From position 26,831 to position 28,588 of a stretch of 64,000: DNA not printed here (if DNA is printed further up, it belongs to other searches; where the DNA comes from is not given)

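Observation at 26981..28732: HigB toxin paired with a giant HigA-HTH protein ending in a Swt1-like HEPN (Rx4H) domain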

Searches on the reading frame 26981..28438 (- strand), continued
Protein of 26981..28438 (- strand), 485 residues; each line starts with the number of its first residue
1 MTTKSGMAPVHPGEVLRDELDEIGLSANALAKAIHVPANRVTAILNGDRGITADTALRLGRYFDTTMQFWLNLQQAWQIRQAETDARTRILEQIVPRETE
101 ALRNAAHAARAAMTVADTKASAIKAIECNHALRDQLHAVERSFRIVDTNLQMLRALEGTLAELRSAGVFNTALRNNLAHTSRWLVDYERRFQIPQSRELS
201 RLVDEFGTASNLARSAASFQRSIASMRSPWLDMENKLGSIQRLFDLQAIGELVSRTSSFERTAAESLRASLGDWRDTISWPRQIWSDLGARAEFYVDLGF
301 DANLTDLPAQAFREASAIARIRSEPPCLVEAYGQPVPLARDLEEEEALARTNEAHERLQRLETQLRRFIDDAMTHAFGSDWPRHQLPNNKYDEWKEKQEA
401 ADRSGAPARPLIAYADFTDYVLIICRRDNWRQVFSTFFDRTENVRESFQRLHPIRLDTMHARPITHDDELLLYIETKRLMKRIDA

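Call 25: fold_search(model_id=the predicted structure, library=pdb)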
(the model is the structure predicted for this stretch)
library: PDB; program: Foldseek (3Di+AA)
matches with E <= 10: 355; with E <= 0.001: 20
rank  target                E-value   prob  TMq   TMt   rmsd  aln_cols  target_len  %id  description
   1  3trb_A                6.1e-06  1.00  0.17  0.87   3.2        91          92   54  Structure of an addiction module antidote protein of a HigA (higA) family from Coxiella burnetii (released 2011-09-28)
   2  3trb_B                1.2e-05  1.00  0.17  0.84   3.9        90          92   53  Structure of an addiction module antidote protein of a HigA (higA) family from Coxiella burnetii (released 2011-09-28)
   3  7csy_B                2.0e-05  1.00  0.18  0.82   4.4        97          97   49  Pseudomonas aeruginosa antitoxin HigA with higBA promoter (released 2021-01-13)
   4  7csv_A                2.6e-05  1.00  0.18  0.81   3.7        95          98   48  Pseudomonas aeruginosa antitoxin HigA (released 2021-01-13)
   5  7csw_A                3.8e-05  1.00  0.17  0.84   3.5        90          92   49  Pseudomonas aeruginosa antitoxin HigA with pa2440 promoter (released 2021-01-13)
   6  7csv_B                4.0e-05  1.00  0.17  0.82   3.9        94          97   49  Pseudomonas aeruginosa antitoxin HigA (released 2021-01-13)
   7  6lb3_H                4.3e-05  1.00  0.17  0.84   3.2        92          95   50  Crystal structure of PA4674 in complex with its operator DNA (18bp) from Pseudomonas aeruginosa (released 2020-11-18)
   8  7csy_A                5.6e-05  1.00  0.17  0.85   3.5        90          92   49  Pseudomonas aeruginosa antitoxin HigA with higBA promoter (released 2021-01-13)
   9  7csy_D                7.2e-05  1.00  0.18  0.84   3.8        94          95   49  Pseudomonas aeruginosa antitoxin HigA with higBA promoter (released 2021-01-13)
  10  6f8h_C                1.0e-04  1.00  0.18  0.87   3.1        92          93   47  antitoxin GraA (released 2019-01-30)
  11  6lb3_E                1.1e-04  1.00  0.16  0.85   0.9        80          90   52  Crystal structure of PA4674 in complex with its operator DNA (18bp) from Pseudomonas aeruginosa (released 2020-11-18)
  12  6lb3_B                1.1e-04  1.00  0.17  0.85   3.4        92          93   50  Crystal structure of PA4674 in complex with its operator DNA (18bp) from Pseudomonas aeruginosa (released 2020-11-18)
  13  6f8h_A                1.3e-04  1.00  0.18  0.84   3.4        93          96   46  antitoxin GraA (released 2019-01-30)
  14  6f8s_C                1.5e-04  1.00  0.18  0.85   3.8        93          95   46  Toxin-Antitoxin complex GraTA (released 2018-07-11)
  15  6jpi_C                1.5e-04  1.00  0.17  0.85   3.1        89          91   49  Crystal structure of PA4674 in complex with its operator DNA (28bp) from Pseudomonas aeruginosa (released 2020-04-01)
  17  6f8s_A                1.7e-04  1.00  0.17  0.85   3.2        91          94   46  Toxin-Antitoxin complex GraTA (released 2018-07-11)
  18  6jpi_B                1.9e-04  1.00  0.17  0.84   3.8        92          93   49  Crystal structure of PA4674 in complex with its operator DNA (28bp) from Pseudomonas aeruginosa (released 2020-04-01)
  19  6jpi_A                1.9e-04  1.00  0.17  0.86   3.2        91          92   49  Crystal structure of PA4674 in complex with its operator DNA (28bp) from Pseudomonas aeruginosa (released 2020-04-01)
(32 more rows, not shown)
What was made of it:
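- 28154..28438 (-): aa 1-95: a complete HigA/GraA-type XRE-HTH antitoxin domain. Foldseek gives TM 0.81-0.88 normalised to those targets, at 46-54% identity (call 25).
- On HigBA (GraTA-type) type II TA: Foldseek TM is 0.81-0.88 normalised to the targets (call 25).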

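Call 31: search_protein_families(library=pfam, proteins=[L024:3498-3920:+, L024:5202-6080:+, L014:3508-3957:+, L011:5131-6057:+, L007:5624-5884:-, L007:5859-6143:-, L008:3737-3934:+, L009:5855-7117:+, L005:5462-8605:-], max_evalue=0.01)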
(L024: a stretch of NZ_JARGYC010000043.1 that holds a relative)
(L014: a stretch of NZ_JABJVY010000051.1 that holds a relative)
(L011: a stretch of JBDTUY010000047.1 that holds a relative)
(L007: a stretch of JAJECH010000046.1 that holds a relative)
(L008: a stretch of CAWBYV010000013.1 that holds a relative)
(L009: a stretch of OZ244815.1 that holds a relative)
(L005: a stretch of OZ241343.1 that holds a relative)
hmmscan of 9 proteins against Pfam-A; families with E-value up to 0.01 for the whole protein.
L024:3498-3920:+ (140 aa): 3 families
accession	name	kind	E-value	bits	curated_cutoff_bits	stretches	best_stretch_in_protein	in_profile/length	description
PF18755.6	RAMA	-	1.8e-05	25.1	35.2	1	66-139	32-98/107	Restriction Enzyme Adenine Methylase Associated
PF17206.9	SeqA_N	-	0.00017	21.3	23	1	5-38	2-35/36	SeqA protein N-terminal domain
PF11149.13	DUF2924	-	0.0015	19.3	31.2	1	23-108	50-124/135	Protein of unknown function (DUF2924)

L024:5202-6080:+ (292 aa): 1 family
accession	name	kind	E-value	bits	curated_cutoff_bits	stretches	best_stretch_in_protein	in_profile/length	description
PF10463.15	Peptidase_U49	-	4.4e-08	33.5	23.9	1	123-255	61-188/202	Peptidase U49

L014:3508-3957:+ (149 aa): 3 families
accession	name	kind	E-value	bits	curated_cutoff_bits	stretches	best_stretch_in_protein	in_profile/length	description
PF18755.6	RAMA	-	3.8e-06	27.2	35.2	1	75-138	32-89/107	Restriction Enzyme Adenine Methylase Associated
PF17206.9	SeqA_N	-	8.9e-05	22.2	23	1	15-49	2-36/36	SeqA protein N-terminal domain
PF11149.13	DUF2924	-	0.00052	20.8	31.2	1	25-118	42-125/135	Protein of unknown function (DUF2924)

L011:5131-6057:+ (308 aa): 1 family
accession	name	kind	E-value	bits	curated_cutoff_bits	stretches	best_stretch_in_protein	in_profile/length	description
PF10463.15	Peptidase_U49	-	5.5e-06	26.6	23.9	1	118-247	56-183/202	Peptidase U49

L007:5624-5884:- (86 aa): 1 family
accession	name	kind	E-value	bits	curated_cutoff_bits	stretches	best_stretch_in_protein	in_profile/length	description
PF14384.12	BrnA_antitoxin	-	3.6e-14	53.3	26.1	1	25-79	1-68/68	BrnA antitoxin of type II toxin-antitoxin system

L007:5859-6143:- (94 aa): 1 family
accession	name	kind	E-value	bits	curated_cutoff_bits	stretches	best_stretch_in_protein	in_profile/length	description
PF04365.19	BrnT_toxin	-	9.8e-28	96.7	34.5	1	5-82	1-77/77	Ribonuclease toxin, BrnT, of type II toxin-antitoxin system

L008:3737-3934:+ (65 aa): 0 families

L009:5855-7117:+ (420 aa): 6 families
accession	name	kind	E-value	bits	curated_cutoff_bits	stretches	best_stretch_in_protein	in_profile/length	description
PF13173.12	AAA_14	-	7.4e-18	65.2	27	1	23-169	4-128/129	AAA domain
PF13635.12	DUF4143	-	1.2e-11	45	28.1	1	212-350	1-137/160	Domain of unknown function (DUF4143)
PF13401.12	AAA_22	-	1.5e-05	25.8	27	1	23-112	7-97/130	AAA domain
PF01637.24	ATPase_2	-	0.00018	21.8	33.2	1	10-52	9-51/225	ATPase domain predominantly from Archaea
PF13191.12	AAA_16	-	0.00041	21.3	32.6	1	7-52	10-55/167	AAA ATPase domain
PF07728.20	AAA_5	-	0.0088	16.5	22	0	24-112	2-79/139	AAA domain (dynein-related subfamily)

L005:5462-8605:- (1047 aa): 5 families
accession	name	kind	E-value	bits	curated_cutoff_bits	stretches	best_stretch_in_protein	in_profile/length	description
PF11867.13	T1RH-like_C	-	7.3e-134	446.7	26.8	1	716-1041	1-327/329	Type I restriction enzyme HindI endonuclease subunit-like, C-terminal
PF18766.7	SWI2_SNF2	-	5.3e-76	255.6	26.7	1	271-531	1-220/221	SWI2/SNF2 ATPase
PF04313.20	HSDR_N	-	1.2e-45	156.2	25.1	1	5-209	3-195/198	Type I restriction enzyme R protein N terminus (HSDR_N)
PF22679.2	T1R_D3-like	-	6.1e-21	75.9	27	1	632-699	87-156/158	Type I restriction enzyme subunit R domain 3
PF04851.21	ResIII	-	1.2e-17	64.8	22.5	1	315-464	22-163/164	Type III restriction enzyme, res subunit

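Call 32: predict_structure(alignment_id=A3)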
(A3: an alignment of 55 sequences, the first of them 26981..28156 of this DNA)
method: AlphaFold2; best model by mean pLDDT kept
length: 391 residues; sequences in the alignment: 55
mean_pLDDT: 92.1   pTM: 0.92
mean pLDDT of the five models: 92.1, 91.2, 90.5, 90.4, 90.4
residues with pLDDT >= 90: 325; 70-90: 49; 50-70: 14; < 50: 3
segments of 3 or more residues with pLDDT < 50: none
pLDDT, mean of each block of 10 residues (from residue 1): 82 90 83 91 90 81 95 92 94 96 95 80 87 98 97 96 89 96 93 93 97 97 94 93 60 86 97 98 97 96 95 94 96 97 95 97 93 98 95 89
secondary structure, 60 per line:
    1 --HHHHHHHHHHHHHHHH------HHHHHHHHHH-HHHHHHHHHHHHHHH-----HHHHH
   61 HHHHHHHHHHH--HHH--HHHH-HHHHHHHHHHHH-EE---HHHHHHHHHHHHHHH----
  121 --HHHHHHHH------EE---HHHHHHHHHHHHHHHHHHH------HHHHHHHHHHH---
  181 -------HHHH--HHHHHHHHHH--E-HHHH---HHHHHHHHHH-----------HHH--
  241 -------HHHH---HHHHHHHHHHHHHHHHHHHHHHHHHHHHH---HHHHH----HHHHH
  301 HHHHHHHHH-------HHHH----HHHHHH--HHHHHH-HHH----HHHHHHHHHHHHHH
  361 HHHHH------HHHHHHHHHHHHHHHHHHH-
elements in order: H3-18 H25-34 H36-50 H56-71 H79-82 H84-95 H102-116 H123-130 H142-160 H167-177 H188-191 H194-203 H208-211 H215-224 H248-251 H255-283 H287-291 H296-309 H317-320 H325-330 H333-338 H347-365 H372-390
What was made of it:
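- Tried and rejected: I then modelled aa 95-485 alone (pLDDT 92.1, pTM 0.92, call 32).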

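Call 34: fold_search(model_id=the predicted structure, library=pdb)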
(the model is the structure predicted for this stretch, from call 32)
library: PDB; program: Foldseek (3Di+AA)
matches with E <= 10: 61; with E <= 0.001: 0
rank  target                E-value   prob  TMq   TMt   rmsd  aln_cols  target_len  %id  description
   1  5hn9_B                1.8e+00  0.03  0.10  0.11  22.7       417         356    9  Crystal structure of Plasmodium vivax geranylgeranylpyrophosphate synthase complexed with BPH-1186 (released 2016-09-07)
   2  3mav_A                2.3e+00  0.03  0.10  0.11  23.0       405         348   10  Crystal structure of Plasmodium vivax putative farnesyl pyrophosphate synthase (Pv092040) (released 2010-04-14)
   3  8b4m_C                2.4e+00  0.04  0.13  0.15  19.2       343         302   11  Crystal structure of a hydropyrene synthase (M75L variant) in its closed conformation (released 2023-10-04)
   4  3asx                  3.5e+00  0.03  0.13  0.14  20.1       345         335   10  Human Squalene synthase in complex with 1-{4-[{4-chloro-2-[(2-chlorophenyl)(hydroxy)methyl]phenyl}(2,2-dimethylpropyl)am (released 2011-12-21)
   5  5cwv_A                3.7e+00  0.02  0.10  0.13  19.8       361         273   11  Crystal structure of Chaetomium thermophilum Nup192 TAIL domain (released 2015-09-16)
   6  9j9f                  3.8e+00  0.01  0.10  0.04  34.1       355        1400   11  Bovine ABCC1 conformation 1 (released 2025-09-03)
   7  6l85_B                4.0e+00  0.02  0.12  0.12  22.5       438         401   11  The sodium-dependent phosphate transporter (released 2020-09-16)
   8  8gr7_B                4.2e+00  0.02  0.10  0.12  22.5       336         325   12  Cop4 from Antrodia cinnamomea in complex with pyrophosphate and magnesium (released 2023-09-06)
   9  8h6u_B                4.4e+00  0.02  0.11  0.12  20.4       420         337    8  Class I sesquiterpene synthase BCBOT2 (complex) (released 2023-08-23)
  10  8ont_A                4.6e+00  0.02  0.12  0.11  25.1       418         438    8  Structure of Setaria italica NRAT in complex with a nanobody (released 2023-04-12)
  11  4k7k_A                4.6e+00  0.01  0.08  0.08  27.3       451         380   13  Crystal structures of CusC review conformational changes accompanying folding and transmembrane channel formation (released 2013-10-16)
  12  8ay2_B                4.8e+00  0.01  0.10  0.10  24.6       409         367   10  Crystal structure of the C-terminal part of rat Sec8 (released 2023-09-13)
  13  3ez3_B                5.0e+00  0.02  0.10  0.11  22.8       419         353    9  Crystal Structure of Plasmodium vivax geranylgeranylpyrophosphate synthase PVX_092040 with zoledronate and IPP bound (released 2008-12-02)
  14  9h3i_A                5.2e+00  0.02  0.11  0.10  22.2       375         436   13  trans-aconitate decarboxylase Tad1- wild type (released 2025-03-19)
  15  9kdc_B                5.4e+00  0.01  0.12  0.08  29.2       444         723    9  Structure of hTRPC3 in complex with Nb3-37 at 3.01 angstrom (released 2025-10-08)
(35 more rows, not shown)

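Call 35: search_protein_representatives(protein=window:26981-28156:-)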
Query: 391 residues. Proteins with E-value up to 0.001 (for the whole library): 1535; up to 1e-10: 926; up to 1e-30: 473. The best 150 are listed.
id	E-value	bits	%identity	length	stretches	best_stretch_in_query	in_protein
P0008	3.0e-166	569.6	65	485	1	1-389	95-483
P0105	4.3e-109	381.5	74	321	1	157-389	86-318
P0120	2.1e-107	376.0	52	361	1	41-389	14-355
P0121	1.4e-102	360.0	48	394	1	22-387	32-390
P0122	8.5e-100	350.9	59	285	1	118-389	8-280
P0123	4.6e-99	348.5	47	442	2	95-389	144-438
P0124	5.8e-92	325.1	47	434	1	52-389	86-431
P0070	1.3e-88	314.1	40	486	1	1-389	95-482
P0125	1.1e-87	311.1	49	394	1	81-389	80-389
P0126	1.1e-84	301.1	49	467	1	107-389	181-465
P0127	3.2e-84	299.7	45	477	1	91-389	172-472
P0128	5.3e-84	298.9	50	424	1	91-387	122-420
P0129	9.2e-84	298.2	43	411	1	35-389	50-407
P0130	9.5e-84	298.1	53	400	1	119-389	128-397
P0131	2.2e-83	296.9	49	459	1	45-388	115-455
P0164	1.4e-74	267.9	44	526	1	82-389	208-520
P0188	2.4e-70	254.0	45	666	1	80-387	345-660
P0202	5.3e-66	239.7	40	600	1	84-389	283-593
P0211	6.0e-65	236.3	43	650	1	85-386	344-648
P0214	2.0e-64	234.5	42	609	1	84-388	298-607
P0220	8.5e-64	232.5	41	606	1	89-388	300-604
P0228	3.3e-63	230.5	41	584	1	81-386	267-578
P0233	7.8e-63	229.3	41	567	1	90-389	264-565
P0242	3.1e-62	227.3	40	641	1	68-389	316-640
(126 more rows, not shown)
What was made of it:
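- It is large: 1535 clusters at 50% identity (call 35).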

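Call 37: search_protein_families(library=pfam, proteins=[P0188, P0211, P0202, P0214, P0220, P0228, P0242, P0233, P0164, P0096], max_evalue=0.01)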
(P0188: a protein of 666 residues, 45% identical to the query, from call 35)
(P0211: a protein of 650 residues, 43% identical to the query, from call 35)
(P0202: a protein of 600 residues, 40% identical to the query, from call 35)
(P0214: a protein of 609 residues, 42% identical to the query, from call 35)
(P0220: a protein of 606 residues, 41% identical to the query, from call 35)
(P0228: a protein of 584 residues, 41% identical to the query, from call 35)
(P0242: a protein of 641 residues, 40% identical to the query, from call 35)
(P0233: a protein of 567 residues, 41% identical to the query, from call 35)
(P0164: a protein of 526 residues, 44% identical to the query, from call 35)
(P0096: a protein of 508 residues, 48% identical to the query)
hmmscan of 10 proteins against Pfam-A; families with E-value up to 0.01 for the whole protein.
P0188 (666 aa): 1 family
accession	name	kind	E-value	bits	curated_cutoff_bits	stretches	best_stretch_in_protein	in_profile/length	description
PF18731.6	HEPN_Swt1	-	2.6e-08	34.6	27.5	1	539-661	4-113/115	Swt1-like HEPN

P0211 (650 aa): 1 family
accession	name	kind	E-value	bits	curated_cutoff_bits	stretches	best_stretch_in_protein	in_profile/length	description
PF18731.6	HEPN_Swt1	-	9.5e-08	32.8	27.5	1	527-647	3-110/115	Swt1-like HEPN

P0202 (600 aa): 1 family
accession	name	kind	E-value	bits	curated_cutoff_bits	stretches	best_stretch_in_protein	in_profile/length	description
PF18731.6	HEPN_Swt1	-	6.8e-08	33.2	27.5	1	468-594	3-115/115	Swt1-like HEPN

P0214 (609 aa): 1 family
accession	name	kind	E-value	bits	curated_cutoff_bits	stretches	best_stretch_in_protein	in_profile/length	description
PF18731.6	HEPN_Swt1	-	1.5e-06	28.9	27.5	1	484-608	3-114/115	Swt1-like HEPN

P0220 (606 aa): 1 family
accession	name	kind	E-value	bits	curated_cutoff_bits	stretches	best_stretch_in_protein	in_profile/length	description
PF18731.6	HEPN_Swt1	-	4.3e-09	37.1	27.5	1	482-605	4-114/115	Swt1-like HEPN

P0228 (584 aa): 1 family
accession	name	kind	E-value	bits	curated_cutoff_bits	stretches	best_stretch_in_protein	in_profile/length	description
PF18731.6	HEPN_Swt1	-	1.5e-06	28.9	27.5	1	456-578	3-111/115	Swt1-like HEPN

P0242 (641 aa): 1 family
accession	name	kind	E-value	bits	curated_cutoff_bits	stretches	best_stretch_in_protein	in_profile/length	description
PF18731.6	HEPN_Swt1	-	1.4e-08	35.4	27.5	1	516-641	3-115/115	Swt1-like HEPN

P0233 (567 aa): 1 family
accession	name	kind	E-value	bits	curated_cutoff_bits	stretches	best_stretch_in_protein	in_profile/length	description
PF18731.6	HEPN_Swt1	-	4.6e-09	37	27.5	1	442-565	4-114/115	Swt1-like HEPN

P0164 (526 aa): 2 families
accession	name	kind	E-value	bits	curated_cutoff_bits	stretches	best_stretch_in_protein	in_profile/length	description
PF10805.13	DUF2730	-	8.1e-06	26.3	24.9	0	131-160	48-77/102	Protein of unknown function (DUF2730)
PF18731.6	HEPN_Swt1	-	9.6e-06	26.3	27.5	1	396-520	3-114/115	Swt1-like HEPN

P0096 (508 aa): 1 family
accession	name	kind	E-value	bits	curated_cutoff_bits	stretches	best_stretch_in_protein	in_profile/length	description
PF18731.6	HEPN_Swt1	-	1.6e-07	32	27.5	1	383-506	5-114/115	Swt1-like HEPN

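Call 42: fold_search(model_id=the predicted structure, library=viral)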
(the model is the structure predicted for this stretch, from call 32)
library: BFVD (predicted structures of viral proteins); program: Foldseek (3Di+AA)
matches with E <= 10: 64; with E <= 0.001: 0
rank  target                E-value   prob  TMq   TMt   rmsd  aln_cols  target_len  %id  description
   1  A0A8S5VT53            7.6e-01  0.10  0.16  0.13  18.6       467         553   13  (no name in the UniProt tables at hand)
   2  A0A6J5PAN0            8.3e-01  0.08  0.16  0.12  22.4       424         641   15  Uncharacterized protein [uncultured Caudovirales phage]
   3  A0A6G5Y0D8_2          1.7e+00  0.01  0.09  0.06  27.1       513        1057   12  (no name in the UniProt tables at hand)
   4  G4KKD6                1.9e+00  0.03  0.09  0.11  20.3       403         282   10  (no name in the UniProt tables at hand)
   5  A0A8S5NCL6            2.0e+00  0.02  0.10  0.05  23.3       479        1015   11  Minor tail protein [Siphoviridae sp. ctUse40]
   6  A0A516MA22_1          2.3e+00  0.03  0.13  0.06  26.6       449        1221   12  (no name in the UniProt tables at hand)
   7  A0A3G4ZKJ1            2.8e+00  0.02  0.12  0.11  22.2       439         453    8  MFS transporter [Terrestrivirus sp.]
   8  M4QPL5                2.8e+00  0.02  0.11  0.08  28.1       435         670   10  (no name in the UniProt tables at hand)
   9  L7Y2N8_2              3.2e+00  0.02  0.10  0.06  24.9       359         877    9  Putative capsid protein 3 [Megavirus lba]
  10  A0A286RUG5            3.4e+00  0.02  0.13  0.12  22.6       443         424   12  Envelope protein UL43 [Beluga whale alphaherpesvirus 1]
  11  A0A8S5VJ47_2          3.5e+00  0.01  0.11  0.06  24.5       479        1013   11  Uncharacterized protein [Ackermannviridae sp.]
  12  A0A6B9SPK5            3.7e+00  0.01  0.10  0.10  28.2       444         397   12  (no name in the UniProt tables at hand)
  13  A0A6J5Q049            3.8e+00  0.03  0.15  0.07  24.2       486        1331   12  Large polyvalent protein associated domain-containing protein [uncultured Caudovirales phage]
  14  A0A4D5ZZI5            3.8e+00  0.02  0.10  0.10  27.5       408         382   13  (no name in the UniProt tables at hand)
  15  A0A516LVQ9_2          4.4e+00  0.01  0.11  0.06  26.6       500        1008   11  (no name in the UniProt tables at hand)
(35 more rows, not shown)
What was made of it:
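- Tried and rejected: That model found nothing below E 0.7 in PDB or BFVD (calls 34, 42).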

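Call 58: find_encoding_contigs(protein=P0059, flank=3000, max_places=3)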
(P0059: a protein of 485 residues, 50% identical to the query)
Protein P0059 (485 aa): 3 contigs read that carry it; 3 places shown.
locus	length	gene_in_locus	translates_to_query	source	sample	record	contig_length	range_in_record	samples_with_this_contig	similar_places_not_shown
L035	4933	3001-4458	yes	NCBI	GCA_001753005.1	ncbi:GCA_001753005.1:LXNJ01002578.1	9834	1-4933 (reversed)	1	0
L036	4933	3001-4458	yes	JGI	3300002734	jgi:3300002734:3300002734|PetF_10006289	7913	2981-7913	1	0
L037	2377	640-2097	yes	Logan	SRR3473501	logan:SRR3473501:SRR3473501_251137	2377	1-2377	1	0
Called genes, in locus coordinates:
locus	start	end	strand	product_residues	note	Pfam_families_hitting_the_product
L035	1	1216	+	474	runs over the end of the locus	-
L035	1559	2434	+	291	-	-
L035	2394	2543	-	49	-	-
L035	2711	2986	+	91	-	PF05015:HigB-like_toxin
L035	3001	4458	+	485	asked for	PF01381:HTH_3, PF18731:HEPN_Swt1 (weak)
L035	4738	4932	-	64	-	?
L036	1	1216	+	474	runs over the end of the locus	-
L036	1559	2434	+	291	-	-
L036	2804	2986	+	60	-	PF05015:HigB-like_toxin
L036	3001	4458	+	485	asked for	PF01381:HTH_3, PF18731:HEPN_Swt1 (weak)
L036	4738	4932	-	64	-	?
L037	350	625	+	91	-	PF05015:HigB-like_toxin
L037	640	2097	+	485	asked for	PF01381:HTH_3, PF18731:HEPN_Swt1 (weak)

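Call 59: find_encoding_contigs(protein=P0068, flank=3000, max_places=3)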
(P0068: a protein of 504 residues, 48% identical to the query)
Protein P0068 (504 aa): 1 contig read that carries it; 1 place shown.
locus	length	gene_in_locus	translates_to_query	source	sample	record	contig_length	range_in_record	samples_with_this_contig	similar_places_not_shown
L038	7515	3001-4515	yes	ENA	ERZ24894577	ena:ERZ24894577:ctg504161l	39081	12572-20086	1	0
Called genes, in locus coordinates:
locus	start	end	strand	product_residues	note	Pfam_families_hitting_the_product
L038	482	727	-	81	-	-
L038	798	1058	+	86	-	-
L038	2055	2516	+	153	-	-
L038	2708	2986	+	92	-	PF05015:HigB-like_toxin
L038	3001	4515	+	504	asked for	PF01381:HTH_3, PF18731:HEPN_Swt1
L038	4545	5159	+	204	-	-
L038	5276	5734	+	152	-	-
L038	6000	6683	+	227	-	-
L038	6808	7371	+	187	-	-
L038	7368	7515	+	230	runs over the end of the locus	-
